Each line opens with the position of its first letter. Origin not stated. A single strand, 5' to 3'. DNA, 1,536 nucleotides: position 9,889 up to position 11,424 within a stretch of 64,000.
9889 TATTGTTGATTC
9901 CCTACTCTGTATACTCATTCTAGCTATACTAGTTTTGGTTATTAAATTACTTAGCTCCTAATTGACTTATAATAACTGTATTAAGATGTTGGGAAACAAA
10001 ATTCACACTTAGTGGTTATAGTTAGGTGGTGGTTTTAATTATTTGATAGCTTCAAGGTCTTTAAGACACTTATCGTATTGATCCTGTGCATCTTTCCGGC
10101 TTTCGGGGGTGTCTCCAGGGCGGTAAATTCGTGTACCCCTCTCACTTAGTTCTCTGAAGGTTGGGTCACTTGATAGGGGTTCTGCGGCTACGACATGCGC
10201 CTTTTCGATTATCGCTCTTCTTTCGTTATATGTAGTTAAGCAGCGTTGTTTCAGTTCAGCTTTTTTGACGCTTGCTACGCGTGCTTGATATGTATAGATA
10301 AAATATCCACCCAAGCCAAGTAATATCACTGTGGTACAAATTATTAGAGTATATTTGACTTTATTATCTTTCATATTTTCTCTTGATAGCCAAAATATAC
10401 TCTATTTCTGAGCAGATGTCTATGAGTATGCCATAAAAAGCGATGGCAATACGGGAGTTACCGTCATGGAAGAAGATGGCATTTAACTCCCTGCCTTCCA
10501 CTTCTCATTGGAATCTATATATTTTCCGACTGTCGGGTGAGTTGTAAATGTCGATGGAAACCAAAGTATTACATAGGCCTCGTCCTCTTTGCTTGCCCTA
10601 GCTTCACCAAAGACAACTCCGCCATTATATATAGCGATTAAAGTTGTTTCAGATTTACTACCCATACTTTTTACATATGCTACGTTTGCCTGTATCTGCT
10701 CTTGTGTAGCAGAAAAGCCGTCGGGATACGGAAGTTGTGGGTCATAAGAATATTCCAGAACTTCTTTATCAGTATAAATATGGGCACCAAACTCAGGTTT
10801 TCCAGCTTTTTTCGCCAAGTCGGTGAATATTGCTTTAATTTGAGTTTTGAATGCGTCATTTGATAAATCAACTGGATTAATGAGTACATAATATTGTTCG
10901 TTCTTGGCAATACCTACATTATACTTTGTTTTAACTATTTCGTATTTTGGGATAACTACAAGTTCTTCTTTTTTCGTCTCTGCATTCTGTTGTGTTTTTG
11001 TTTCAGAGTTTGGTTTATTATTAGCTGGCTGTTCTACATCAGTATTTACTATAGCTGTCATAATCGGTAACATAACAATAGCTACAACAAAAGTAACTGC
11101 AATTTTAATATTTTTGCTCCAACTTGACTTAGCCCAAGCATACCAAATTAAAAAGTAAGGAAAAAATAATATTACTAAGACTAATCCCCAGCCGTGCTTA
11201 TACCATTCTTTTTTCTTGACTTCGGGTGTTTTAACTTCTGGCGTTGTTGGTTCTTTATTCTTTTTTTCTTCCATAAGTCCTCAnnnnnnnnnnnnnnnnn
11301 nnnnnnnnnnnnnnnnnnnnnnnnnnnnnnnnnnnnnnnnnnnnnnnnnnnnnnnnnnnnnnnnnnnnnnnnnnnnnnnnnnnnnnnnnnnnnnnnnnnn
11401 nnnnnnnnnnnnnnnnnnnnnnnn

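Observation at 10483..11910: Tandem paralogous membrane-anchored proteins sharing an identical 87-bp 5' module but different C-terminal domains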

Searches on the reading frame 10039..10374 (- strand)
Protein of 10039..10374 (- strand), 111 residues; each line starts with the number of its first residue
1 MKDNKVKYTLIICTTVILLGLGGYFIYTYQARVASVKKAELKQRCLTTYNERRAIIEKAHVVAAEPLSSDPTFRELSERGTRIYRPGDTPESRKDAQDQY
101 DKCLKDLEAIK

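Call 7: search_protein_families(library=pfam, proteins=[window:10039-10374:-], max_evalue=0.1)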
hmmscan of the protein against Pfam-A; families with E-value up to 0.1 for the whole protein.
window:10039-10374:- (111 aa): 0 families

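Call 57: search_protein_families(library=ncbifam, proteins=[window:10039-10374:-], max_evalue=0.1)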
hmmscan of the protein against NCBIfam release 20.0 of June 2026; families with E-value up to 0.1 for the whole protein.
window:10039-10374:- (111 aa): 0 families

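Call 58: search_protein_families(library=phrogs, proteins=[window:10039-10374:-], max_evalue=0.1)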
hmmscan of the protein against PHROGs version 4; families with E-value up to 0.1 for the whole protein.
window:10039-10374:- (111 aa): 2 families
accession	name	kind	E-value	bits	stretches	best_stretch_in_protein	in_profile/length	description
phrog_10723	-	unknown function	0.024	15.7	1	4-29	12-36/66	-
phrog_20418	-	unknown function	0.041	14.8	1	91-105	38-52/59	-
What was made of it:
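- On Polymorphic toxin / silent-cassette system: No toxin family in Pfam, NCBIfam or PHROGs (calls 7, 57, 58).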

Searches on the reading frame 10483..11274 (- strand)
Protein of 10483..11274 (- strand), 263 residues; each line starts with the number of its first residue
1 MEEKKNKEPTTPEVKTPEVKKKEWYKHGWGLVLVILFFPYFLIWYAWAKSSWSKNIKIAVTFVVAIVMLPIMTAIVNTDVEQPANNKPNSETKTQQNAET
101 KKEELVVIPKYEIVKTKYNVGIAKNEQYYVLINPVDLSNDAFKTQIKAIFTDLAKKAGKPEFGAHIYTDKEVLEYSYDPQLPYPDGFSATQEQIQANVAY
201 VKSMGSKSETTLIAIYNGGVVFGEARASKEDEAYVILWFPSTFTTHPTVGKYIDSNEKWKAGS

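Call 7: search_protein_families(library=pfam, proteins=[window:10483-11274:-], max_evalue=0.1)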
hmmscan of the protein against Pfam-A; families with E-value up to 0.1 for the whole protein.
window:10483-11274:- (263 aa): 1 family
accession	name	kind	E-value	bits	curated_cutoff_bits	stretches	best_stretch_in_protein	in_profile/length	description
PF08592.16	Anthrone_oxy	-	0.029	15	27.3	1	24-102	4-84/106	Anthrone oxygenase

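Call 9: find_homologous_proteins(query=window:10483-11274:-)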
Query window:10483-11274:- (263 aa): 33 proteins with E <= 0.001 among 204 candidates.
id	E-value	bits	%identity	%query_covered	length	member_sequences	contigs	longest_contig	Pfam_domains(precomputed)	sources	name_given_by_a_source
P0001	2.0e-171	586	100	100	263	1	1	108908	-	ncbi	-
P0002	5.5e-33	132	49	58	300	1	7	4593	-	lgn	-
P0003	2.8e-28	117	57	36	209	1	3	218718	-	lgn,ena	-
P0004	4.7e-27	113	60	32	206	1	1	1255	-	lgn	-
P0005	9.3e-27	112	50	41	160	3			-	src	-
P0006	3.6e-26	110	68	25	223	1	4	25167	PF07553.17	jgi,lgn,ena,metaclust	jgi:hypothetical protein|metaclust:\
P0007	5.3e-26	109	59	32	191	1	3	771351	PF12587.15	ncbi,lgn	-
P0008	7.2e-26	109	64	28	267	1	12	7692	-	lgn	-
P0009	8.4e-26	109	52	41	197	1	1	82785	PF12587.15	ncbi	-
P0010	1.6e-25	108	70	23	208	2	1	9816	-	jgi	jgi:hypothetical protein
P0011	3.6e-25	107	56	31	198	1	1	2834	PF12587.15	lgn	-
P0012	7.0e-25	106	58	31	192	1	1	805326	PF12587.15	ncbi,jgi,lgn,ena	ncbi:MAG: hypothetical protein WC498_03645 [Candidatus Saccharimonadales bacterium]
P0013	9.2e-25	105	75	22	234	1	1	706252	-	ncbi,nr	ncbi:MAG: hypothetical protein U5K77_03315 [Candidatus Saccharibacteria bacterium]|nr:hypothetical p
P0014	1.1e-24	105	58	32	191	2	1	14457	PF12587.15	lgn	-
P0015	1.2e-24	105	55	35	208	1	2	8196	PF07553.17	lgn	-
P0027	4.9e-21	93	53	33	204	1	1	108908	-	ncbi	-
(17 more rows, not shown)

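Call 15: find_encoding_contigs(protein=P0001, flank=3000, max_places=3)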
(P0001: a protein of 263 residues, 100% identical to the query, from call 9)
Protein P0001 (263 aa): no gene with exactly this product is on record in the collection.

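Call 37: search_protein_families(library=pfam, alignment_id=A4, max_evalue=0.001)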
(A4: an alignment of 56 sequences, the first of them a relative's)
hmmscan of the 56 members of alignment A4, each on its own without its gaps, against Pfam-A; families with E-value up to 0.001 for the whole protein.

A. member 1, P0001 (263 aa): 0 families

B. families by the number of members that match (of 56 scanned): 13 families
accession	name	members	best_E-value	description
PF07553.16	Lipoprotein_Ltp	7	4.2e-42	Host cell surface-exposed lipoprotein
PF22251.1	PFF1_TM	6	3.4e-05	Vacuolar membrane protease, transmembrane domain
PF13425.11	O-antigen_lig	4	8.8e-05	O-antigen ligase like membrane protein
PF13567.11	DUF4131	3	4e-06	Domain of unknown function (DUF4131)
PF00565.23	SNase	1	1.6e-24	Staphylococcal nuclease homologue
PF05901.16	Excalibur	1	1.6e-14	Excalibur calcium-binding domain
PF04276.17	DUF443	1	1.2e-06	Protein of unknown function (DUF443)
PF09136.16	Glucodextran_B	1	5.5e-05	Glucodextranase, domain B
PF05887.16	Trypan_PARP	1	6.9e-05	Procyclic acidic repetitive protein (PARP)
PF12725.13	DUF3810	1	0.00031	Protein of unknown function (DUF3810)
PF09586.16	YfhO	1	0.00039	Bacterial membrane protein YfhO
PF09594.16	GT87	1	0.00062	Glycosyltransferase family 87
PF21827.1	New_glue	1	0.00096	New glue protein family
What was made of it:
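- On Ltp-type prophage superinfection-exclusion proteins: Present in 7 of 56 other anchor-family members (call 37)
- Closest known: Ltp-type superinfection-exclusion lipoproteins of temperate Streptococcus phages. Different: A and B lack the Ltp domain (calls 7, 37).
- Other cargos on this anchor are Ltp, Excalibur and SNase (call 37).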

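Call 57: search_protein_families(library=ncbifam, proteins=[window:10483-11274:-], max_evalue=0.1)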
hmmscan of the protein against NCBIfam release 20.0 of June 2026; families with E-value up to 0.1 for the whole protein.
window:10483-11274:- (263 aa): 0 families

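Call 58: search_protein_families(library=phrogs, proteins=[window:10483-11274:-], max_evalue=0.1)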
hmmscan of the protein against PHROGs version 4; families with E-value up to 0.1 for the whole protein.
window:10483-11274:- (263 aa): 0 families

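Call 90: search_dna_similar(query=window:10483-11274:-, collection=phages, mode=protein, max_evalue=0.001, max_rows=10)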
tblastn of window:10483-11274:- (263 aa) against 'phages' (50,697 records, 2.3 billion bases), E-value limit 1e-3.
No match.

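Call 91: list_cluster_members(proteins=[P0001, P0027, P0002])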
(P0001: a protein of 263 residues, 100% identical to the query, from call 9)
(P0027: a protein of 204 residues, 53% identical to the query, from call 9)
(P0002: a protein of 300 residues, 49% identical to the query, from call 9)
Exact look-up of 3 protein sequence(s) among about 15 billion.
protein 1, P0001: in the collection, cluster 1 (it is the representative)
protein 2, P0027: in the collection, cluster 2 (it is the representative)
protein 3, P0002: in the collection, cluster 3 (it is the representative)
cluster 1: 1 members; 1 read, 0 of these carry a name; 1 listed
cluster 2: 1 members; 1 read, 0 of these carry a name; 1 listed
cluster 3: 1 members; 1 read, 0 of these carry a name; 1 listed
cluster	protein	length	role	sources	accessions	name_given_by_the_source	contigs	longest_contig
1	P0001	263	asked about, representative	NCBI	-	-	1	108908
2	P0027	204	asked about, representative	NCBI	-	-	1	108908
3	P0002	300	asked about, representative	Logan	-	-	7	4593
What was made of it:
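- Tried and rejected: Exact look-up of protein A. The contig look-up failed (call 15), and the cluster look-up returned no name or accession (call 91).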

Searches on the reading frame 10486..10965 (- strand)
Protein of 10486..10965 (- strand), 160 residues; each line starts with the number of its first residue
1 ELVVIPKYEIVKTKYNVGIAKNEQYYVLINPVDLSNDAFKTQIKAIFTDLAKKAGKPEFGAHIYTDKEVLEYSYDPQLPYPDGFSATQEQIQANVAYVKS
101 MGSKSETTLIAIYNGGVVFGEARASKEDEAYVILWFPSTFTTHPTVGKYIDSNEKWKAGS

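Call 40: predict_structure(alignment_id=A2)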
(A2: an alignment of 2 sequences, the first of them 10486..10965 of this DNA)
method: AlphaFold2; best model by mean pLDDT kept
length: 160 residues; sequences in the alignment: 2
mean_pLDDT: 37.5   pTM: 0.39
mean pLDDT of the five models: 37.5, 37.3, 36.7, 35.3, 34.2
residues with pLDDT >= 90: 0; 70-90: 0; 50-70: 34; < 50: 126
segments of 3 or more residues with pLDDT < 50: 1-11, 23-25, 29-32, 34-36, 57-160
pLDDT, mean of each block of 10 residues (from residue 1): 33 54 50 51 60 49 33 27 33 40 30 28 30 28 28 27
secondary structure, 60 per line:
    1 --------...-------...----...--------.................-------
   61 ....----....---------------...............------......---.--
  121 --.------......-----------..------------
elements in order: E9-11 E19-21 E26-28 H37-53 E61-64 E69-72 H88-102 E109-114 E130-135
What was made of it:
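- Tried and rejected: With a 2-sequence alignment the model was unusable (pLDDT 37, call 40), so no fold search was run.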

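Call 41: search_protein_representatives(alignment_id=A2)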
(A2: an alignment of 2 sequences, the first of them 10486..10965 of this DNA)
Query: 2 sequences, 185 profile positions. Proteins with E-value up to 0.001 (for the whole library): 176; up to 1e-10: 49; up to 1e-30: 7. The best 150 are listed.
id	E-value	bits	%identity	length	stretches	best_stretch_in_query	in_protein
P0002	1.3e-105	367.4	-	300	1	1-185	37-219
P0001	2.2e-86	304.7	-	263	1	11-176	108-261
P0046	2.2e-51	190.6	-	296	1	4-183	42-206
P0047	2.0e-47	177.7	-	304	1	6-183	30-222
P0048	1.3e-41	158.7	-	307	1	7-176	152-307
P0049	3.2e-38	147.7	-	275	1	10-177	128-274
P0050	2.5e-31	125.3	-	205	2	12-82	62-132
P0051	1.5e-26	109.7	-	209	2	6-84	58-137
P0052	1.2e-23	100.2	-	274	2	10-82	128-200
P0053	3.5e-23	98.7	-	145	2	29-78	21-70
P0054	4.2e-22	95.2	-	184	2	3-76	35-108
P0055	1.0e-21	93.9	-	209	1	9-176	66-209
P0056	3.3e-21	92.2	-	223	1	11-176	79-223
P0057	4.1e-21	91.9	-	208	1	10-176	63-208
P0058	2.5e-20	89.4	-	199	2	120-176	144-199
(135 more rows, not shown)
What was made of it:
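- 10483..11274 (-): Gene A, 263 aa: the same N-tail (1-23), near-consensus anchor (24-77), linker (78-104), ~160-aa cargo domain of the '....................' family (105-263). Cargo family has 176 representatives at E<=1e-3 (call 41)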

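Call 46: search_solved_structures(query=A5, max_evalue=1)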
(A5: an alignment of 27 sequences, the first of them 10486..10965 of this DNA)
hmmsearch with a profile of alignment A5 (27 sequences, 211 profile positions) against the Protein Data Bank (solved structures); distinct sequences matched with E-value up to 1: 2.
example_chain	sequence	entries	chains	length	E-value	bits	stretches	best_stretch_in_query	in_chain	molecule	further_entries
6e5d_A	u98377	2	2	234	0.0027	20.8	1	16-78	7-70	Lipid binding protein LpqN | Probable conserved lipoprotein LpqN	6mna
6e5f_A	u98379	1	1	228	0.0027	20.8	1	16-78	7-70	Lipid binding protein LpqN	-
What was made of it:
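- Tried and rejected: A profile-versus-PDB search hit only the lipoprotein leader region of LpqN, not the domain (call 46).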

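Call 47: search_protein_families(library=pfam, alignment_id=A5, max_evalue=0.01)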
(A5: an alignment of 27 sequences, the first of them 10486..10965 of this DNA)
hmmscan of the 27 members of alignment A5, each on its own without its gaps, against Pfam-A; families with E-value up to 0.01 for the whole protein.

A. member 1, window:10486-10965:- (160 aa): 0 families

B. families by the number of members that match (of 27 scanned): 7 families
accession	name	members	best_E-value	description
PF05154.21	TM2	1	5.4e-18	TM2 domain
PF14237.11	GYF_2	1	1.9e-10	GYF domain 2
PF12773.13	DZR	1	7.2e-07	Double zinc ribbon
PF13240.11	Zn_Ribbon_1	1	0.0009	zinc-ribbon domain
PF02213.21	GYF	1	0.0014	GYF domain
PF10261.15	FIT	1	0.0036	Fat storage-inducing transmembrane protein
PF13248.11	Zn_ribbon_3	1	0.0094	zinc-ribbon domain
